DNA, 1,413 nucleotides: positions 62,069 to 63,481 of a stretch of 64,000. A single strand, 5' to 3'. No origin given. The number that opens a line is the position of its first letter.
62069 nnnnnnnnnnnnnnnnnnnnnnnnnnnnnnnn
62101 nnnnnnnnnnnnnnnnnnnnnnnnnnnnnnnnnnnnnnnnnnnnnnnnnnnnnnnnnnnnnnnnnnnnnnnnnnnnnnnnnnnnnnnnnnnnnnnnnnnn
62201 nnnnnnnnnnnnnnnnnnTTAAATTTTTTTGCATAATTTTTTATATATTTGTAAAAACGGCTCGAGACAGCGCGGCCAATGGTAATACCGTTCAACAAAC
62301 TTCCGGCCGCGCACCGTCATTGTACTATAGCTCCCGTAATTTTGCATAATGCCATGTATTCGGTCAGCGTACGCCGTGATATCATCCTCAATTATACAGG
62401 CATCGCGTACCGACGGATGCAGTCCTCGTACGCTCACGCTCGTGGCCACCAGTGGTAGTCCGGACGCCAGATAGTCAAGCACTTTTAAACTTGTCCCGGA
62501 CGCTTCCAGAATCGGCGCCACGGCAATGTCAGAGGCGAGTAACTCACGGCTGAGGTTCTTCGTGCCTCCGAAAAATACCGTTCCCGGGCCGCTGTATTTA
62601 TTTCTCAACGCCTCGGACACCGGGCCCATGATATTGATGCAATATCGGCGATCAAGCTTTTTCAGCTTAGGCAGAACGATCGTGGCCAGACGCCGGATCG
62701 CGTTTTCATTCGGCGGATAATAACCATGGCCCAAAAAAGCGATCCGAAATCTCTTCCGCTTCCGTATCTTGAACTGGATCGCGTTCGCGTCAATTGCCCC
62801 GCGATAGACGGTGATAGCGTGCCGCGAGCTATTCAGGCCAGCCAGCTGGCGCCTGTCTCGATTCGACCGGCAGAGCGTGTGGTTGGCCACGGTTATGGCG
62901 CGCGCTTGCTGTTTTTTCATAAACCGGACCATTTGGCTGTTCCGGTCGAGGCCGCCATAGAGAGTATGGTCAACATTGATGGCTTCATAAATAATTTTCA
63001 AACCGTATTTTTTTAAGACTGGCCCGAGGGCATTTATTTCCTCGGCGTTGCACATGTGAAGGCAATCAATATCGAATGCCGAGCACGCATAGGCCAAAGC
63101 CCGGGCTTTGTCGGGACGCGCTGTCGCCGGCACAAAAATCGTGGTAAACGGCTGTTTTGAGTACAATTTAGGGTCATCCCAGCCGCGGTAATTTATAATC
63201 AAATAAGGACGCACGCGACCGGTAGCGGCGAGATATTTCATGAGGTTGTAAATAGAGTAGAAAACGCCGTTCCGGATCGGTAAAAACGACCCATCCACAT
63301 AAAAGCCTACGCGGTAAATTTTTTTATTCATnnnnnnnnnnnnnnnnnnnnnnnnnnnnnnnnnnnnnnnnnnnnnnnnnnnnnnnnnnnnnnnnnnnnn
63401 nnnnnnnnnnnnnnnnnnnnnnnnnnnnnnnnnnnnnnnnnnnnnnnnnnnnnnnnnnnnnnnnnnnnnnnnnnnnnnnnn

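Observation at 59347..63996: Nucleotide/sugar-modification gene set directly upstream of the RiPP precursor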

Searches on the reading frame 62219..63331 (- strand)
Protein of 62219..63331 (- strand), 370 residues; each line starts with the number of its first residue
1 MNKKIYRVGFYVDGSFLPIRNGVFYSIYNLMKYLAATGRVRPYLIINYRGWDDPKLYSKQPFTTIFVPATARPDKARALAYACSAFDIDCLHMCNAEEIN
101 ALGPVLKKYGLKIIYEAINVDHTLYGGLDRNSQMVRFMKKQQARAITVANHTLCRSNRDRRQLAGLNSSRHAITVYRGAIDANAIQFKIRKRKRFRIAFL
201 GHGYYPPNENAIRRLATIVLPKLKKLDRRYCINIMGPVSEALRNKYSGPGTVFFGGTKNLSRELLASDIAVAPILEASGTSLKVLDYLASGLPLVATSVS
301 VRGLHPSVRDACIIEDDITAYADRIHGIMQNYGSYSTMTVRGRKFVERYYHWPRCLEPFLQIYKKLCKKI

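Call 3: search_protein_families(library=pfam, proteins=[window:62219-63331:-], max_evalue=0.01)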
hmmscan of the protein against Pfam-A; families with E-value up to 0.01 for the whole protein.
window:62219-63331:- (370 aa): 3 families
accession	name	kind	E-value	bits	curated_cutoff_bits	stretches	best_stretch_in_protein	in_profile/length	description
PF13692.12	Glyco_trans_1_4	-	2.1e-14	54.4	27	1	195-331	2-142/142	Glycosyl transferases group 1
PF13439.12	Glyco_transf_4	-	0.0017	18.8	28.5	1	21-181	2-167/170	Glycosyltransferase Family 4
PF00534.26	Glycos_transf_1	-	0.0023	18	26.4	1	245-344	68-171/172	Glycosyl transferases group 1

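Call 4: search_protein_families(library=ncbifam, proteins=[window:62219-63331:-], max_evalue=0.01)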
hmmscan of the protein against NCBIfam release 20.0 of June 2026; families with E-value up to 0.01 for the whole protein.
window:62219-63331:- (370 aa): 4 families
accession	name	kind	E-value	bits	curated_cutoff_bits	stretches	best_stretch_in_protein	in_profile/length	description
TIGR03087.1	stp1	hypoth_equivalog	5.7e-19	68.6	316.65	1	131-364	158-395/397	TIGR03087 family PEP-CTERM/XrtA system glycosyltransferase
TIGR03088.1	stp2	hypoth_equivalog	2.1e-07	30.3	409.05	1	252-366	258-373/374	TIGR03088 family PEP-CTERM/XrtA system glycosyltransferase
NF053787.1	GlcN_PG_synth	equivalog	9.9e-06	24.6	480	1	218-367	214-360/361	N-acetylglucosaminyl phosphatidylglycerol synthase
TIGR04063.1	stp3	hypoth_equivalog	2.9e-05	23.2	442.05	1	280-367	307-396/397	TIGR04063 family PEP-CTERM/XrtA system glycosyltransferase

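Call 7: find_encoding_contigs(protein=window:62219-63331:-, flank=10000, max_places=6)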
Protein window:62219-63331:- (370 aa): 3 contigs read that carry it; 2 places shown.
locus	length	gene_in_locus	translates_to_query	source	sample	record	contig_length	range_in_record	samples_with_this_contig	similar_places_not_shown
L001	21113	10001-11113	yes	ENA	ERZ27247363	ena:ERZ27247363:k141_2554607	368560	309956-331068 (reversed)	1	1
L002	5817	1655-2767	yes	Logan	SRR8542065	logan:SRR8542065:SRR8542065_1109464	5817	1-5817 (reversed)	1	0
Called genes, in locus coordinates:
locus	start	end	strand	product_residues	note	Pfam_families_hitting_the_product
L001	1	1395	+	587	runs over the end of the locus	PF01411:tRNA-synt_2c, PF07973:tRNA_SAD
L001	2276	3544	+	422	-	PF00391:PEP-utilizers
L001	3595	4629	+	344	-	PF10110:GPDPase_memb (faint)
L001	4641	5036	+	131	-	-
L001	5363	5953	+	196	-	PF01551:Peptidase_M23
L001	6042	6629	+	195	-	-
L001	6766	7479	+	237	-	PF13529:Peptidase_C39_2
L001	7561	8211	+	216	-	-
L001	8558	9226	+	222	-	PF01966:HD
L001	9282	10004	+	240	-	PF02223:Thymidylate_kin (weak)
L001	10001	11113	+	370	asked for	PF13692:Glyco_trans_1_4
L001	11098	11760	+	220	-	PF01966:HD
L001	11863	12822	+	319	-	PF01636:APH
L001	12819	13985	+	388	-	PF12804:NTP_transf_3, PF00334:NDK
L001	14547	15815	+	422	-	PF13353:Fer4_12, PF04055:Radical_SAM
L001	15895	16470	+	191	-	-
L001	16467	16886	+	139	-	PF00293:NUDIX, PF14815:NUDIX_4 (weak)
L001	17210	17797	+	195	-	PF13489:Methyltransf_23, PF03848:TehB, PF13847:Methyltransf_31, PF08241:Methyltransf_11, PF08242:Methyltransf_12, PF13649:Methyltransf_25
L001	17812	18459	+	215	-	PF13485:Peptidase_MA_2 (weak)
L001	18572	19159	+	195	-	PF00413:Peptidase_M10 (weak)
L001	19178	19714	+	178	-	-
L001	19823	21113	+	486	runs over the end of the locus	PF16927:HisKA_7TM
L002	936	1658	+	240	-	PF02223:Thymidylate_kin (weak)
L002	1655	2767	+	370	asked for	PF13692:Glyco_trans_1_4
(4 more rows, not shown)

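Call 8: search_protein_families(library=padloc, proteins=[window:62219-63331:-], max_evalue=0.01)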
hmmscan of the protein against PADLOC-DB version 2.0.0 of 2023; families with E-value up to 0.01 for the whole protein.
window:62219-63331:- (370 aa): 0 families

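Call 22: search_solved_structures(query=A1, max_evalue=1)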
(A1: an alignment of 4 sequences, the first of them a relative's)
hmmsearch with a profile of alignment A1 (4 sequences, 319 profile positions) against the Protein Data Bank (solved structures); distinct sequences matched with E-value up to 1: 7.
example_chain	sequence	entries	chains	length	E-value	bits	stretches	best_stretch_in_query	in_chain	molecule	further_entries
6sum_A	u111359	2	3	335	6.1e-05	25.7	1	33-245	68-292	AMICOUMACIN KINASE | APH domain-containing protein, amicoumacin kinase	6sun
9o56_A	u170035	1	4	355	0.00097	21.7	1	150-193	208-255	Aminoglycoside phosphotransferase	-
8v3v_A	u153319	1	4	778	0.012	18.1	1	147-187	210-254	Acyl-Coenzyme A dehydrogenase family, member 11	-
3dxp_A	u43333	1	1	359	0.036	16.5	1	149-188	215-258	putative acyl-CoA dehydrogenase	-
8v3u_A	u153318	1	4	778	0.17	14.3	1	147-187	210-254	Acyl-Coenzyme A dehydrogenase family, member 11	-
8zp5_E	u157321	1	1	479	0.57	12.6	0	102-175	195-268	Origin recognition complex subunit 5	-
5v8f_E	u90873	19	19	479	0.57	12.6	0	102-175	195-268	Origin recognition complex subunit 5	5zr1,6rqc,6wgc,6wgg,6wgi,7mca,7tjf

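Call 24: search_solved_structures(query=A2, max_evalue=1)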
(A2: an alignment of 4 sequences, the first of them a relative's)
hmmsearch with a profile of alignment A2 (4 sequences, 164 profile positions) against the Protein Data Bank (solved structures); distinct sequences matched with E-value up to 1: 31.
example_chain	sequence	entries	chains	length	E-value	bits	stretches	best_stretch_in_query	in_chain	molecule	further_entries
3ux8_A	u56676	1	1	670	0.021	17.8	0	40-65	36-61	Excinuclease ABC, A subunit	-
7p48_6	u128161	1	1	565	0.047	16.7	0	43-76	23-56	ABC-F type ribosomal protection protein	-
2r6f_A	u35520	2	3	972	0.048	16.7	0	40-65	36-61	Excinuclease ABC subunit A | Excinuclease ABC, A subunit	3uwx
5xal_A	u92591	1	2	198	0.055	16.5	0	50-75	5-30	Thymidylate kinase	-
1via_A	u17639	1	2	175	0.057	16.4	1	50-116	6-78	shikimate kinase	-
6deh_A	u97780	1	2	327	0.068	16.2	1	94-153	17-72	TPR repeat protein, protein-protein interaction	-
8zw9_A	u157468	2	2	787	0.1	15.6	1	40-75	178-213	Disease resistance protein ADR1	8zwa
5x8k_A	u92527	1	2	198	0.13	15.2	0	50-75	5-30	Thymidylate kinase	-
5x98_B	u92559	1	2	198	0.13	15.2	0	50-75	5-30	Thymidylate kinase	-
5x7j_A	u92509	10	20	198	0.13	15.2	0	50-75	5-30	Thymidylate kinase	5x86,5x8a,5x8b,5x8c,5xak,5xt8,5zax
6n9l_A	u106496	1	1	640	0.14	15.1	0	35-66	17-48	UvrABC system protein A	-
9gxk_A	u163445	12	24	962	0.2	14.7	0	40-65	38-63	UvrABC system protein A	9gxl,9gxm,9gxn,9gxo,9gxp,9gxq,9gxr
3ld9_A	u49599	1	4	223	0.2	14.6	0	48-80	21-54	Thymidylate kinase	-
5xbh_A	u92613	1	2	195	0.21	14.6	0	50-73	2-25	Thymidylate kinase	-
2pbr_A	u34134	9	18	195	0.21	14.6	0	50-73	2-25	Thymidylate kinase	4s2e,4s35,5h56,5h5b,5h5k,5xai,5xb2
3hjn_A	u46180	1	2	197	0.56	13.2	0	51-86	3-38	Thymidylate kinase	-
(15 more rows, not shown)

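Call 25: search_solved_structures(query=A4, max_evalue=0.1)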
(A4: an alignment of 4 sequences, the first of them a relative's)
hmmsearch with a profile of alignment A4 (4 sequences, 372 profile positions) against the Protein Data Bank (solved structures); distinct sequences matched with E-value up to 0.1: 10.
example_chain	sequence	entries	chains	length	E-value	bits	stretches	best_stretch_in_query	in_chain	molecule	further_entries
5cga_A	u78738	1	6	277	0.0093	17.9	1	86-182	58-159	Hydroxyethylthiazole kinase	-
5cge_A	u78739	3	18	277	0.0094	17.8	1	86-182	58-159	Hydroxyethylthiazole kinase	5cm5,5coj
2d13_A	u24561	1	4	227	0.013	17.4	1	169-237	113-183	hypothetical protein PH1257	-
5n7z_A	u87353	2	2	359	0.015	17.1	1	66-186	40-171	Lipopolysaccharide 1,6-galactosyltransferase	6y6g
5n80_A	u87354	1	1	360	0.015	17.1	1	66-186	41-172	Lipopolysaccharide 1,6-galactosyltransferase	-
6y6i_A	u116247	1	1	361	0.016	17.1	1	66-186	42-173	Lipopolysaccharide 1,6-galactosyltransferase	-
2jjm_A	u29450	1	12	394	0.019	16.8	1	241-367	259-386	GLYCOSYL TRANSFERASE, GROUP 1 FAMILY PROTEIN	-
3mbo_A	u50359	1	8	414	0.021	16.7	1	241-367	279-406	Glycosyltransferase, group 1 family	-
6kih_A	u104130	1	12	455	0.053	15.4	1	282-366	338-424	Tll1590 protein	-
3ct8_A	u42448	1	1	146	0.057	15.3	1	47-116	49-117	Putative glyoxalase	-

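Call 26: search_solved_structures(query=A3, max_evalue=1)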
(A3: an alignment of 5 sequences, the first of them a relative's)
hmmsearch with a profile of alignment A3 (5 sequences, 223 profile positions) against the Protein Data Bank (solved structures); distinct sequences matched with E-value up to 1: 21.
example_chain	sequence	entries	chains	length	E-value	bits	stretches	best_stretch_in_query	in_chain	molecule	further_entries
3djb_A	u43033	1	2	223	6.4e-14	55.6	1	59-217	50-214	Hydrolase, HD family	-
3b57_A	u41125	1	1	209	7.2e-14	55.4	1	56-215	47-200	Lin1889 protein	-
2pq7_A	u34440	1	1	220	7.5e-14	55.3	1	26-212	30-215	Predicted HD superfamily hydrolase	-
3dto_A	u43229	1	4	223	5.5e-12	49.2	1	51-216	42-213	BH2835 protein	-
5dqv_A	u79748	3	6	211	1.3e-11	48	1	99-220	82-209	Uncharacterized protein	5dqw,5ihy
2pjq_A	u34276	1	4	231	4.3e-10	43.1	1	120-218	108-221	Uncharacterized protein lp_2664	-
2qgs_A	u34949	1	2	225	2e-08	37.6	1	95-214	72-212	Protein SE1688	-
3gw7_A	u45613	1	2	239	6.2e-07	32.7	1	56-217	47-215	Uncharacterized protein yedJ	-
3wfp_A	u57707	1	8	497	0.19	14.8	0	47-122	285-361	Poly A polymerase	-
3wfo_A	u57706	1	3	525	0.2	14.7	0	47-122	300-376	Poly A polymerase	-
3wfr_E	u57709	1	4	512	0.2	14.7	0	47-122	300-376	Poly A polymerase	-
1xx7_A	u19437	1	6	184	0.2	14.7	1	100-187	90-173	oxetanocin-like protein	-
3wfq_E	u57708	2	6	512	0.21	14.7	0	47-122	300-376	Poly A polymerase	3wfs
2o08_A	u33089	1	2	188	0.31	14.1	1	28-142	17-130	BH1327 protein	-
5cyn_A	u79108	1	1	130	0.34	13.9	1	4-66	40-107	Large T antigen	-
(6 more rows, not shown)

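Call 31: find_related_loci(query=A1, collection=genome_contigs, flank=10000)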
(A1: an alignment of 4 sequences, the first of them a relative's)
Query A1 (319 aa) in genome_contigs; peptide patterns used: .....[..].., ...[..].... (x = any residue, [..] = any of these).
30 stretches matched a pattern; 1 encode a relative of the query (tblastn E <= 1e-3); 1 distinct loci.
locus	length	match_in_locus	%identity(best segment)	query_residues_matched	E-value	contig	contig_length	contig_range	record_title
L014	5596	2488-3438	50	1-312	2e-100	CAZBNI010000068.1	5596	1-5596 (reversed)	MAG TPA_asm: uncultured Gammaproteobacteria bacterium isolate binchicken_co19_652 genome assembly, contig: NODE_25716_le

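Call 32: find_related_loci(query=A1, collection=metagenome_contigs, flank=10000)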
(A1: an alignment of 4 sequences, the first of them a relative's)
Query A1 (319 aa) in metagenome_contigs; peptide patterns used: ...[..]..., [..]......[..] (x = any residue, [..] = any of these).
135 stretches matched a pattern; 3 encode a relative of the query (tblastn E <= 1e-3); 3 distinct loci.
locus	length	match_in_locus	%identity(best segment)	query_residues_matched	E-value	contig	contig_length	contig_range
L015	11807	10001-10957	78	1-319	4e-174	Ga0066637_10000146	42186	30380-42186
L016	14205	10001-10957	78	1-319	4e-174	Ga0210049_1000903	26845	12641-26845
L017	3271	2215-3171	78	1-319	0e+0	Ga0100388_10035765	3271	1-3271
